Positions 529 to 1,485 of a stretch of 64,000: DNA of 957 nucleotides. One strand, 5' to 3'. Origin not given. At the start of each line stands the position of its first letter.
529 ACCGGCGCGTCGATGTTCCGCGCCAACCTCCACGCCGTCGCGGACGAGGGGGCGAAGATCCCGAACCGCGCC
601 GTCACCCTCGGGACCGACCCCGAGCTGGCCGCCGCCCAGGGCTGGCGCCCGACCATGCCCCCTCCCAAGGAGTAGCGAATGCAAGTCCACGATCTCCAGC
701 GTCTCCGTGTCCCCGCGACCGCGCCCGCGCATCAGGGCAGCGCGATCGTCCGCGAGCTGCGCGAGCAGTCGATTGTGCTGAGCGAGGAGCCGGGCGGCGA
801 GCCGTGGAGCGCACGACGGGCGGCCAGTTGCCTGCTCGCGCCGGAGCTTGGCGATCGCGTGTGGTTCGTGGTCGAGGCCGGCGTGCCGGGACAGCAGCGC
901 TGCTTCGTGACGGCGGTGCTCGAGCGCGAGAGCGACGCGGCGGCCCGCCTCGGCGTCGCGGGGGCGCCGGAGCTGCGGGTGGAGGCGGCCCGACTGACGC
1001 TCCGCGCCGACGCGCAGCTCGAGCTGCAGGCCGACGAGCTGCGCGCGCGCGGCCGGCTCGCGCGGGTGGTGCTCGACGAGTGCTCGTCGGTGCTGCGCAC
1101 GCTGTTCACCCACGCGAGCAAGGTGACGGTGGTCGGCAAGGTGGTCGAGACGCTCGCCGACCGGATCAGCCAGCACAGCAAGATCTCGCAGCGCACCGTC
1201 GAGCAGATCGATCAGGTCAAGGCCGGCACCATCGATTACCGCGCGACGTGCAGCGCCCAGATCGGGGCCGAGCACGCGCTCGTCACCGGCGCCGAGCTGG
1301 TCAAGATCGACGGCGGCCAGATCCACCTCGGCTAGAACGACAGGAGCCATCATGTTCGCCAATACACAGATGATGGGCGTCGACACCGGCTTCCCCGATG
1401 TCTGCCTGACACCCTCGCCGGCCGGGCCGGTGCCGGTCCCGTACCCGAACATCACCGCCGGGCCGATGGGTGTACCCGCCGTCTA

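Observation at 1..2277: Tail of a T6SS VgrG-associated cassette: pentapeptide -> DUF3540-like -> DUF4150 PAAR-like -> 2-TM protein, with no toxin domain on the PAAR protein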

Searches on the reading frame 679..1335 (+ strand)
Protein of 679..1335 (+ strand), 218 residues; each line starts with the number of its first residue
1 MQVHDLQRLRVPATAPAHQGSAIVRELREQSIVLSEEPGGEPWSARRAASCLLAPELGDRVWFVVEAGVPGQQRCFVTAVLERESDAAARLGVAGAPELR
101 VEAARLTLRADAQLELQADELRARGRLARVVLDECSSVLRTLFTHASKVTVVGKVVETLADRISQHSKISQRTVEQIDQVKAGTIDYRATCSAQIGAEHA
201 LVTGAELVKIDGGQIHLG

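Call 3: search_protein_families(library=pfam, proteins=[window:679-1335:+], max_evalue=0.01)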
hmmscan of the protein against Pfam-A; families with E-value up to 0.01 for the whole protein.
window:679-1335:+ (218 aa): 1 family
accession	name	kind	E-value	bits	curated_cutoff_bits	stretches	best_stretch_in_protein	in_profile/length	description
PF12059.13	DUF3540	-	5.7e-41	141.1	27.9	1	39-218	16-199/199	Protein of unknown function (DUF3540)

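Call 5: find_encoding_contigs(protein=window:679-1335:+, flank=10000, max_places=6)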
Protein window:679-1335:+ (218 aa): no gene with exactly this product is on record in the collection.

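Call 8: search_protein_families(library=ncbifam, proteins=[window:679-1335:+], max_evalue=0.01)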
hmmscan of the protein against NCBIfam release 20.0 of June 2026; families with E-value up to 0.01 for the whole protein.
window:679-1335:+ (218 aa): 0 families

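Call 49: search_dna_similar(query=window:679-1335:+, collection=plasmids, mode=protein, max_rows=25, max_evalue=0.001)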
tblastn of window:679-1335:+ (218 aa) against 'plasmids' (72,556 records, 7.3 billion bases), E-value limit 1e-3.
Records with a match: 13; places in all: 13; records where one place covers at least 80% of the query: 11.
Best place of each record, by identity: <60% 13.
By first word of the organism name: Pantoea 4; Caballeronia 2; uncultured 1; Enterobacter 1; Raoultella 1; Escherichia 1; Variovorax 1; Burkholderia 1; Rhizobium 1.
By predicted mobility (MOB-suite, as given by PLSDB): non-mobilizable 7; conjugative 6.
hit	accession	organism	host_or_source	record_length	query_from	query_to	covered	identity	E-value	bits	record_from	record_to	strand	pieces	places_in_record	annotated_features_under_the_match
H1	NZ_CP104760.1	Pantoea piersonii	Homo sapiens,Cell culture,Unstimulated ...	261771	9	218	96%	31.3%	8e-12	71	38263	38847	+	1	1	DUF3540 domain-containing protein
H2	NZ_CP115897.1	Pantoea piersonii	Homo sapiens,blood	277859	9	218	96%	30.8%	2e-11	69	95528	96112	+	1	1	DUF3540 domain-containing protein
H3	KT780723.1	uncultured bacterium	-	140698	34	218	85%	33.0%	7e-15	80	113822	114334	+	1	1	hypothetical protein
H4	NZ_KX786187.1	Enterobacter cloacae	-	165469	34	218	85%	33.0%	7e-15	80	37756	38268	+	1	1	DUF3540 domain-containing protein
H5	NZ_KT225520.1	Raoultella ornithinolytica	-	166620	34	218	85%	33.0%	7e-15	80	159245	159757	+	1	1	DUF3540 domain-containing protein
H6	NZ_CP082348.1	Pantoea dispersa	water,drinking water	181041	11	218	95%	29.2%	3e-6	54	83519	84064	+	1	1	DUF3540 domain-containing protein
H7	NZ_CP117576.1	Escherichia albertii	whole organism,bird (unidentified ...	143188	34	218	85%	31.4%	1e-13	76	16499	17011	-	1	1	DUF3540 domain-containing protein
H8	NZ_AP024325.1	Caballeronia sp. NK8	-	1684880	34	218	85%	30.2%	3e-9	63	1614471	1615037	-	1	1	none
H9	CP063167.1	Variovorax paradoxus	-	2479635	45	218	80%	32.0%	1e-13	76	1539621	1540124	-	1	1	DUF3540 domain-containing protein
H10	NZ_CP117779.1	Burkholderia sp. FERM BP-3421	soil sample,soil sample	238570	34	218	85%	29.7%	7e-6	53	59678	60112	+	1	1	none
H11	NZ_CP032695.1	Rhizobium jaguaris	Calliandra grandiflora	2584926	36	218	84%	29.0%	6e-8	59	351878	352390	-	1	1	none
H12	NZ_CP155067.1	Pantoea sp. BRR-3P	single cell,Elaeagnus umbellata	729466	32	218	86%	27.1%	2e-6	55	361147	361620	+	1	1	DUF3540 domain-containing protein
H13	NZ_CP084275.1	Caballeronia grimmiae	Leptoglossus zonatus,Cell culture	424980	45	218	80%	27.9%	5e-4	48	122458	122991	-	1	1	DUF3540 domain-containing protein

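Call 50: get_annotated_region(hit=H4, flank=9000)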
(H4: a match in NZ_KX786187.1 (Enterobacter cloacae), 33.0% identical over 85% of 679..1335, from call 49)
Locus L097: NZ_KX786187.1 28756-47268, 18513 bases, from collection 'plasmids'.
description: Enterobacter cloacae strain N14-0444 plasmid pIMI-6, complete sequence
organism: Enterobacter cloacae (NCBI taxid 550)
taxonomy: Bacteria; Pseudomonadota; Gammaproteobacteria; Enterobacterales; Enterobacteriaceae; Enterobacter; Enterobacter cloacae
host: -; source: -; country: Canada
typing (MOB-suite, as given by PLSDB): conjugative; replicon IncFII,rep_cluster_2183; relaxase MOBF,MOBP; mating-pair formation MPF_F
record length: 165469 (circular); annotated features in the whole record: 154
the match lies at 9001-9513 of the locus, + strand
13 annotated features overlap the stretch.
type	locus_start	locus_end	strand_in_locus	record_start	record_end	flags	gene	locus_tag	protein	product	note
CDS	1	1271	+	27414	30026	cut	tssH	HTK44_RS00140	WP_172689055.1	type VI secretion system ATPase TssH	GO:0033103 - protein secretion by the type VI secretion system [Evidence IEA]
CDS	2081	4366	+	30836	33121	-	tssI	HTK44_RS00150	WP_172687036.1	type VI secretion system tip protein TssI/VgrG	GO:0033103 - protein secretion by the type VI secretion system [Evidence IEA]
CDS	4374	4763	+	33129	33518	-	-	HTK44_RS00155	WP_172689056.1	hypothetical protein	-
CDS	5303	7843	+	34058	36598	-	-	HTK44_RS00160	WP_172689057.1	DUF2169 domain-containing protein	-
CDS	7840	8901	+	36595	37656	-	-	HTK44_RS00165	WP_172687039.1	pentapeptide repeat-containing protein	-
CDS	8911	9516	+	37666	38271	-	-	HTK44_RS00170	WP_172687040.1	DUF3540 domain-containing protein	-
CDS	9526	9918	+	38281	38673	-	-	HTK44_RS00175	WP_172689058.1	DUF4150 domain-containing protein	-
CDS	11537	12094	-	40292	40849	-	-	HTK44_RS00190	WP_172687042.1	hypothetical protein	-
CDS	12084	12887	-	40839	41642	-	-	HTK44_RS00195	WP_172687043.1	hypothetical protein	-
CDS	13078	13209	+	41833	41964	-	-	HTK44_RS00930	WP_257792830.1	hypothetical protein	-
CDS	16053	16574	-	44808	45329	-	-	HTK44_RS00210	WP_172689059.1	fimbrial protein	GO:0007155 - cell adhesion [Evidence IEA]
CDS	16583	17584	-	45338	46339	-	-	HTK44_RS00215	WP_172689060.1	fimbrial protein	GO:0007155 - cell adhesion [Evidence IEA]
CDS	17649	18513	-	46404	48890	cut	-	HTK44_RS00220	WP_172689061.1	fimbria/pilus outer membrane usher protein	GO:0009297 - pilus assembly [Evidence IEA]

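Call 51: get_annotated_region(hit=H9, flank=9000)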
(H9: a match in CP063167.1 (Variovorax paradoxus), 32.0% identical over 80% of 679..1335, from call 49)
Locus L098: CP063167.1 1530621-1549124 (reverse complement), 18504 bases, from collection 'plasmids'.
description: Variovorax paradoxus strain VAI-C plasmid unnamed, complete sequence
organism: Variovorax paradoxus (NCBI taxid 34073)
taxonomy: Bacteria; Pseudomonadota; Betaproteobacteria; Burkholderiales; Comamonadaceae; Variovorax; Variovorax paradoxus
host: -; source: -; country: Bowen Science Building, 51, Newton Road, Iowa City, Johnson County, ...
typing (MOB-suite, as given by PLSDB): non-mobilizable
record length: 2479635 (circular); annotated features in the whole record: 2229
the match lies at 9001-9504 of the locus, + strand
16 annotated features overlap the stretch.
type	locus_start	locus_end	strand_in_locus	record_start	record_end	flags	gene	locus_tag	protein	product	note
CDS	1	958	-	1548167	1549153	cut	-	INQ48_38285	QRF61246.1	DJ-1/PfpI family protein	-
CDS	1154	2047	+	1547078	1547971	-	-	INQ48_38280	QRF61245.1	amidohydrolase family protein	-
CDS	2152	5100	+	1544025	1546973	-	tssI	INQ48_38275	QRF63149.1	type VI secretion system tip protein VgrG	-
CDS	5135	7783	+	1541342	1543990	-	-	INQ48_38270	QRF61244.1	DUF2169 domain-containing protein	-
CDS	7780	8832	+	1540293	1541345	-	-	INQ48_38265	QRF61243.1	pentapeptide repeat-containing protein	-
CDS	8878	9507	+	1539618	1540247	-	-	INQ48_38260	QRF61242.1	DUF3540 domain-containing protein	-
CDS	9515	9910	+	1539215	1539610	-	-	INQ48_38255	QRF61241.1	DUF4150 domain-containing protein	-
CDS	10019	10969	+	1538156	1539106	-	-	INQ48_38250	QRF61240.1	helix-turn-helix transcriptional regulator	-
CDS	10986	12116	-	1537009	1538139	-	-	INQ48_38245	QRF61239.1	SMP-30/gluconolactonase/LRE family protein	-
CDS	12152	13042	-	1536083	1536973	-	-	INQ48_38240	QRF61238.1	alpha/beta hydrolase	-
CDS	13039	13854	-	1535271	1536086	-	-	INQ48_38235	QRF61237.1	shikimate dehydrogenase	-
CDS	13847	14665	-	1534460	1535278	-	-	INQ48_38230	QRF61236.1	TIM barrel protein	-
CDS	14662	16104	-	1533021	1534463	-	-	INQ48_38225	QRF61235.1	FAD-dependent oxidoreductase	-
CDS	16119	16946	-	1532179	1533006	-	-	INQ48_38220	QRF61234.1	alpha/beta hydrolase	-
CDS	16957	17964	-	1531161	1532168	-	-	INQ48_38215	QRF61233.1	tripartite tricarboxylate transporter substrate binding protein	-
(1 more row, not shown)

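Call 54: search_protein_families(library=pfam, proteins=[L097:4368-4760:+, L097:4908-5120:+], max_evalue=10)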
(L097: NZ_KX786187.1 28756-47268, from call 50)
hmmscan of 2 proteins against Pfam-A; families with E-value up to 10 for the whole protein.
L097:4368-4760:+ (131 aa): 0 families

L097:4908-5120:+ (71 aa): 0 families

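Call 55: get_annotated_region(hit=H1, flank=9000)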
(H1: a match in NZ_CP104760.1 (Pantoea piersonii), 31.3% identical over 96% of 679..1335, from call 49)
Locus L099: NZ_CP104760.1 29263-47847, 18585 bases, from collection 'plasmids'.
description: Pantoea piersonii strain GABEKP28 plasmid pGABEKP28_2, complete sequence
organism: Pantoea piersonii (NCBI taxid 2364647)
taxonomy: Bacteria; Pseudomonadota; Gammaproteobacteria; Enterobacterales; Erwiniaceae; Pantoea; Pantoea piersonii
host: -; source: Homo sapiens,Cell culture,Unstimulated saliva,Unstimulated saliva; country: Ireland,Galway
typing (MOB-suite, as given by PLSDB): non-mobilizable; replicon rep_cluster_2061
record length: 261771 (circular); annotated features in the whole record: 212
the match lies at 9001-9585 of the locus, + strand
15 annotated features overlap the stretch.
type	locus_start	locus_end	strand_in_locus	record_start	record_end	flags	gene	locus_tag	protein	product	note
CDS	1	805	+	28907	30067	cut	-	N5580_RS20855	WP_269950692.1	macrolide family glycosyltransferase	-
CDS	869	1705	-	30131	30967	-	-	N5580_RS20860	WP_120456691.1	SDR family oxidoreductase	-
CDS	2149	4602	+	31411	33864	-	tssI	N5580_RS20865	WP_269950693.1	type VI secretion system tip protein TssI/VgrG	GO:0033103 - protein secretion by the type VI secretion system [Evidence IEA]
CDS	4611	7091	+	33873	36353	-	-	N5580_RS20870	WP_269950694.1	DUF2169 domain-containing protein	-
CDS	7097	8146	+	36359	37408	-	-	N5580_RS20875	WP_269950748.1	pentapeptide repeat-containing protein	-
CDS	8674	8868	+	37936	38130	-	-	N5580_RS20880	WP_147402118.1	hypothetical protein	-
CDS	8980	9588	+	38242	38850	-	-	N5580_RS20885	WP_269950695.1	DUF3540 domain-containing protein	-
CDS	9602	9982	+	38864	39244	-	-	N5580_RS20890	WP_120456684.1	DUF4150 domain-containing protein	-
CDS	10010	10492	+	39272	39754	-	-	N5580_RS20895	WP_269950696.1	lipoprotein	-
CDS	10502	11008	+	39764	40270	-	tssJ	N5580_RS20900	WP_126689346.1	type VI secretion system lipoprotein TssJ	GO:0033103 - protein secretion by the type VI secretion system [Evidence IEA]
CDS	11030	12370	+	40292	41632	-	tssK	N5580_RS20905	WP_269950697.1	type VI secretion system baseplate subunit TssK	GO:0033103 - protein secretion by the type VI secretion system [Evidence IEA]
CDS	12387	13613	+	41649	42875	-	-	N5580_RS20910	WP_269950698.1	DotU family type VI secretion system protein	-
CDS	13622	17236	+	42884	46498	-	tssM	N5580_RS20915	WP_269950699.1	type VI secretion system membrane subunit TssM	GO:0033103 - protein secretion by the type VI secretion system [Evidence IEA]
CDS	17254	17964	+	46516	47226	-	tagF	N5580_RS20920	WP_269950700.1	type VI secretion system-associated protein TagF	-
CDS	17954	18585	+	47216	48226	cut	tssA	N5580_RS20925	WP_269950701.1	type VI secretion system protein TssA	-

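Call 73: list_cluster_members(proteins=[window:679-1335:+, window:1810-2277:+, window:1352-1747:+])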
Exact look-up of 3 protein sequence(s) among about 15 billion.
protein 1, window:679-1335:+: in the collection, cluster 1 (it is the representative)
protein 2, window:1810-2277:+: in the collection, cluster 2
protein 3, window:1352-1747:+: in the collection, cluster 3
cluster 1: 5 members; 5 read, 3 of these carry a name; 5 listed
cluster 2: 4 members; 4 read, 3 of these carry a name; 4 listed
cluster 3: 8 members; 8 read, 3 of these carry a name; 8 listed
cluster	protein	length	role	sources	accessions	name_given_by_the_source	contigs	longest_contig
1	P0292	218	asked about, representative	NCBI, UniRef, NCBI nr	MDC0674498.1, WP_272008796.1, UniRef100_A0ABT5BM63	DUF3540 domain-containing protein [Nannocystis radixulma] | DUF3540 domain-containing protein n=1 Tax=Nannocystis radixulma TaxID=2995305 ...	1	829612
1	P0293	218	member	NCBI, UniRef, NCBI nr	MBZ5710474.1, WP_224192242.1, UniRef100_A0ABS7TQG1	DUF3540 domain-containing protein [Nannocystis pusilla] | DUF3540 domain-containing protein n=1 Tax=Nannocystis pusilla TaxID=889268 ...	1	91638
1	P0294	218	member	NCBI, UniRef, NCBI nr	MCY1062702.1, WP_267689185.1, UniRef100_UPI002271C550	DUF3540 domain-containing protein [Nannocystis sp. SCPEA4] | DUF3540 domain-containing protein n=1 Tax=Nannocystis sp. SCPEA4 TaxID=2996787 ...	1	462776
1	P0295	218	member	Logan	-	-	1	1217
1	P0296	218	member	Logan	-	-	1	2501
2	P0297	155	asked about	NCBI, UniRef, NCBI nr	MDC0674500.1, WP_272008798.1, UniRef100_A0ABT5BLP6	hypothetical protein [Nannocystis radixulma] | DUF58 domain-containing protein n=1 Tax=Nannocystis radixulma TaxID=2995305 ...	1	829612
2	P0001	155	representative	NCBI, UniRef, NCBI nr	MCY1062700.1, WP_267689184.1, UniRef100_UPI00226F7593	hypothetical protein [Nannocystis sp. SCPEA4] | hypothetical protein n=1 Tax=Nannocystis sp. SCPEA4 TaxID=2996787 RepID=UPI00226F7593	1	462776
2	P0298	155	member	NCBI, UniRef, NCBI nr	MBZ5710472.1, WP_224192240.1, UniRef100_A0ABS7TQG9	hypothetical protein [Nannocystis pusilla] | Uncharacterized protein n=1 Tax=Nannocystis pusilla TaxID=889268 RepID=A0ABS7TQG9_9BACT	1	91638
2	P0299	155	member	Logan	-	-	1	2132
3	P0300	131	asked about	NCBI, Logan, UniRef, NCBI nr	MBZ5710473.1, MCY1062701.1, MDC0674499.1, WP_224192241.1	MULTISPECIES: DUF4150 domain-containing protein [Nannocystis] | DUF4150 domain-containing protein n=2 Tax=Nannocystis TaxID=53 RepID=A0ABS7TQG2_9BACT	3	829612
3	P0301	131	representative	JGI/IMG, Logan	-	hypothetical protein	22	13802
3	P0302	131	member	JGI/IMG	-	hypothetical protein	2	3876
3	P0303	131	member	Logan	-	-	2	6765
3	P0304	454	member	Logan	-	-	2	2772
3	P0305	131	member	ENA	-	-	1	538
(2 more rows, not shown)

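Call 75: search_protein_families(library=padloc, proteins=[window:679-1332:+], max_evalue=0.01)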
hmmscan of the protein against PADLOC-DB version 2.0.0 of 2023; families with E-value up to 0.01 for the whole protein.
window:679-1332:+ (218 aa): 0 families

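Call 78: find_homologous_proteins(query=window:679-1335:+, max_evalue=0.00001)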
Query window:679-1335:+ (218 aa): 93 proteins with E <= 0.00001 among 6608 candidates.
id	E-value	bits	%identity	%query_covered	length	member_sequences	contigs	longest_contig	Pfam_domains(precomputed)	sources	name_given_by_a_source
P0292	1.9e-132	457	100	100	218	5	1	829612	PF12059.14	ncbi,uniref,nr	ncbi:DUF3540 domain-containing protein [Nannocystis radixulma]|uniref:DUF3540 domain-containing prot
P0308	4.2e-97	342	75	100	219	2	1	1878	PF12059.14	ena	-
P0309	1.1e-96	341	74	100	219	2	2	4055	PF12059.14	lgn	-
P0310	3.2e-93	329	72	100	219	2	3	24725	PF12059.14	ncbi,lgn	-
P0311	5.7e-92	325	72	100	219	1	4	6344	PF12059.14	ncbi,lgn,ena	-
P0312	6.6e-92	325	74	100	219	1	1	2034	PF12059.14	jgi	jgi:hypothetical protein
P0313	1.4e-90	321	70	100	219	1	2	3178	PF12059.14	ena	-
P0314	6.6e-90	318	74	100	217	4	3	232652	PF12059.14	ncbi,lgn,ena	-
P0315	5.4e-88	312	69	100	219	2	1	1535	PF12059.14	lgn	-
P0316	7.2e-87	309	69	100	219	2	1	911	PF12059.14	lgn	-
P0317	1.7e-85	304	68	100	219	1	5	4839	PF12059.14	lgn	-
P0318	4.5e-85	303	68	100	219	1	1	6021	PF12059.14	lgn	-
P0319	2.7e-84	300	68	100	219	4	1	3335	PF12059.14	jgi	jgi:hypothetical protein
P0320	3.8e-84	300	67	100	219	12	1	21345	PF12059.14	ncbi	-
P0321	9.4e-84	298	70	100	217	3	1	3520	PF12059.14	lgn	-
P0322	2.5e-83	297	64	100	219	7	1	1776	PF12059.14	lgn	-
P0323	5.4e-82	293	68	100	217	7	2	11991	PF12059.14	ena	-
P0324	2.8e-77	277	65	100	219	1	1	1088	PF12059.14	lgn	-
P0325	2.7e-75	271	65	100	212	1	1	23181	PF12059.14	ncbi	ncbi:MAG: DUF3540 domain-containing protein [Enhygromyxa sp.]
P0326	1.3e-67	246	59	100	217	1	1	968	PF12059.14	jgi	jgi:hypothetical protein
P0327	1.7e-56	209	53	100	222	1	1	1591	PF12059.14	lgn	-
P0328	7.6e-50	188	49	100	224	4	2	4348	PF12059.14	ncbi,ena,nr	ncbi:MAG: DUF3540 domain-containing protein [Myxococcales bacterium]|nr:DUF3540 domain-containing pr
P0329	1.2e-47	181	52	95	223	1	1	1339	PF12059.14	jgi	jgi:hypothetical protein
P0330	1.7e-47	180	49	100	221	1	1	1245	PF12059.14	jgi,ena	-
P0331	1.1e-42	164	47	93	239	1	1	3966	PF12059.14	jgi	jgi:hypothetical protein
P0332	2.4e-42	163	44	98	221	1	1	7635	PF12059.14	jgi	jgi:hypothetical protein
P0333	2.4e-42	163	45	98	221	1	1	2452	PF12059.14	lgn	-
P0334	4.5e-41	159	46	98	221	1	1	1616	PF12059.14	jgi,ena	-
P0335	4.5e-40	156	43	98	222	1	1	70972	PF12059.14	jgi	jgi:hypothetical protein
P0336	1.9e-38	150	43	98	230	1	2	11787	PF12059.14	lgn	-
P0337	1.5e-35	141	42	100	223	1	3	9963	PF12059.14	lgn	-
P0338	2.1e-35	141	43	100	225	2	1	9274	PF12059.14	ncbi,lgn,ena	-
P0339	8.0e-35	139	47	86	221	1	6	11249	PF12059.14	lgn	-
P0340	9.9e-35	138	45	100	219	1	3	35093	PF12059.14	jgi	jgi:hypothetical protein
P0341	2.4e-34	137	48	78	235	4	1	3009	PF12059.14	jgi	jgi:Protein of unknown function (DUF3540)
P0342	6.7e-32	129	42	100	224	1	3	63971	PF12059.14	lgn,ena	-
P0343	1.3e-31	128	43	100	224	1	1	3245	PF12059.14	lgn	-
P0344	1.1e-30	125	42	99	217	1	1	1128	PF12059.14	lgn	-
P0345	6.5e-30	123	47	80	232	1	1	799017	PF12059.14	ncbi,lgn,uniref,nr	ncbi:DUF3540 domain-containing protein [Paraliomyxa miuraensis]|uniref:DUF3540 domain-containing pro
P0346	1.7e-29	121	39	92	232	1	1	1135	PF12059.14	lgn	-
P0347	3.0e-29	121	41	96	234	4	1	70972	PF12059.14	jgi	jgi:hypothetical protein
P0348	5.7e-29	120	39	94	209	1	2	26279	PF12059.14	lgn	-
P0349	7.1e-29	119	43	80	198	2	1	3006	PF12059.14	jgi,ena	-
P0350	1.3e-28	118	40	100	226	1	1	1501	PF12059.14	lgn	-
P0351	1.4e-28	118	42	80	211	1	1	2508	PF12059.14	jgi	jgi:hypothetical protein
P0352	2.8e-28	117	42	85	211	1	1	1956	PF12059.14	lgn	-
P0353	7.2e-27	113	39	93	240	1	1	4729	PF12059.14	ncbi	ncbi:MAG: DUF3540 domain-containing protein [Myxococcota bacterium]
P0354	3.6e-26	110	40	80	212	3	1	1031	PF12059.14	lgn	-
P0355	5.3e-26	110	38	80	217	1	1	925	PF12059.14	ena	-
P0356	1.2e-25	109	43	80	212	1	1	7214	PF12059.14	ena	-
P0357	3.9e-25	107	39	78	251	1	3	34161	PF12059.14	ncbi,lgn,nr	ncbi:MAG: DUF3540 domain-containing protein [Gammaproteobacteria bacterium]|nr:DUF3540 domain-contai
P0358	4.2e-25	107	38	97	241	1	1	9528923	PF12059.14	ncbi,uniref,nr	ncbi:DUF3540 domain-containing protein [Pseudenhygromyxa sp. WMMC2535]|uniref:DUF3540 domain-contain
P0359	5.2e-25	107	36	99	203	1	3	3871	PF12059.14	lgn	-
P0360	9.1e-25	106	37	84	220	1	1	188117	PF12059.14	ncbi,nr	ncbi:DUF3540 domain-containing protein [Variovorax paradoxus]|nr:DUF3540 domain-containing protein [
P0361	2.8e-24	104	39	100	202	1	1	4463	PF12059.14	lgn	-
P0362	4.2e-24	104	39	89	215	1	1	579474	PF12059.14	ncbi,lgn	ncbi:MAG: DUF3540 domain-containing protein [Polyangiaceae bacterium]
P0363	5.3e-23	100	38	80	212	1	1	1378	PF12059.14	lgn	-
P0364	6.4e-23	100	40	80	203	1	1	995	PF12059.14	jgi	jgi:hypothetical protein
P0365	1.2e-22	99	40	81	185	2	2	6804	PF12059.14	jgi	-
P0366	2.5e-22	98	36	96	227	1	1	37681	PF12059.14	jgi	jgi:hypothetical protein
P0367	3.5e-22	97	40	83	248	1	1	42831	PF12059.14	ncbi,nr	ncbi:MAG: hypothetical protein JWL63_2374 [Rhodocyclales bacterium]|nr:hypothetical protein [Rhodocy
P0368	4.5e-22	97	38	83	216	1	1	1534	PF12059.14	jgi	jgi:hypothetical protein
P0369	6.6e-22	97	40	83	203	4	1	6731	PF12059.14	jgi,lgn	jgi:hypothetical protein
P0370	2.1e-21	95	38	80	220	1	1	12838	PF12059.14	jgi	jgi:hypothetical protein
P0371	4.7e-21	94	36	88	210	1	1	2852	PF12059.14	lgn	-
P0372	6.3e-21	93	38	80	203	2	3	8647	PF12059.14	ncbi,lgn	ncbi:MAG TPA: DUF3540 domain-containing protein [Caldimonas sp.]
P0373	1.7e-20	92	37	80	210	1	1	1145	PF12059.14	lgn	-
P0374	2.7e-20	91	37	80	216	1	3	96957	PF12059.14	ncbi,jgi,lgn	ncbi:MAG TPA: DUF3540 domain-containing protein [Polyangiaceae bacterium]|jgi:hypothetical protein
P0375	3.3e-20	91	39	80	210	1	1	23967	PF12059.14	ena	-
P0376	4.7e-20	90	40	80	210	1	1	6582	PF12059.14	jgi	jgi:hypothetical protein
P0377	5.4e-20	90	38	80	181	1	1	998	PF12059.14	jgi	jgi:hypothetical protein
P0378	8.3e-20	90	38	80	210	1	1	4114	PF12059.14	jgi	jgi:hypothetical protein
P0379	1.4e-19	89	33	82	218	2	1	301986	PF12059.14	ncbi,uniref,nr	ncbi:DUF3540 domain-containing protein [Achromobacter sp. UMC46]|uniref:DUF3540 domain-containing pr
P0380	1.9e-19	88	35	79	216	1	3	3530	PF12059.14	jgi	jgi:hypothetical protein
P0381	4.5e-19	87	35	83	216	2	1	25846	PF12059.14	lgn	-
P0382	4.9e-19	87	34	82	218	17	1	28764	PF12059.14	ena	-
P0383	1.4e-18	86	39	80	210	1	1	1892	PF12059.14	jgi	jgi:hypothetical protein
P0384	1.8e-18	85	34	96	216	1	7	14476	PF12059.14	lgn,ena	-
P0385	5.3e-18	84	37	80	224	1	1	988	PF12059.14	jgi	jgi:hypothetical protein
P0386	6.9e-16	77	35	85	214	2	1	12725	PF12059.14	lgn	-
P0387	7.2e-16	77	36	83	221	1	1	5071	PF12059.14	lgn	-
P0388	1.7e-15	76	33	78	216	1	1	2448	PF12059.14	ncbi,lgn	-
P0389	4.8e-15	74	35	80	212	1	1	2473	PF12059.14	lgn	-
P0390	1.9e-14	72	36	80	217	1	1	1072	PF12059.14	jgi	jgi:hypothetical protein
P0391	5.0e-13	68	34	83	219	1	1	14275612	PF12059.14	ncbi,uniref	ncbi:DUF3540 domain-containing protein [Sorangium sp. So ce385]|uniref:DUF3540 domain-containing pro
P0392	7.6e-12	64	34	87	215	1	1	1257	PF12059.14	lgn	-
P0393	1.8e-11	63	34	82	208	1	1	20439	PF12059.14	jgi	jgi:hypothetical protein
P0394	2.5e-11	62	35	82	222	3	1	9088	PF12059.14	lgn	-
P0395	7.4e-10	57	34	82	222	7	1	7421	PF12059.14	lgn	-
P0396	2.3e-9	56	29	85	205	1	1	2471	PF12059.14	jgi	jgi:hypothetical protein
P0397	1.0e-8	53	31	82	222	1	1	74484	PF12059.14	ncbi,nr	ncbi:MAG: DUF3540 domain-containing protein [Sandaracinaceae bacterium]|nr:DUF3540 domain-containing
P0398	3.4e-7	49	31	80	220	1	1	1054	PF12059.14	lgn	-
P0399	9.6e-7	47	30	91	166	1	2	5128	PF12059.14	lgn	-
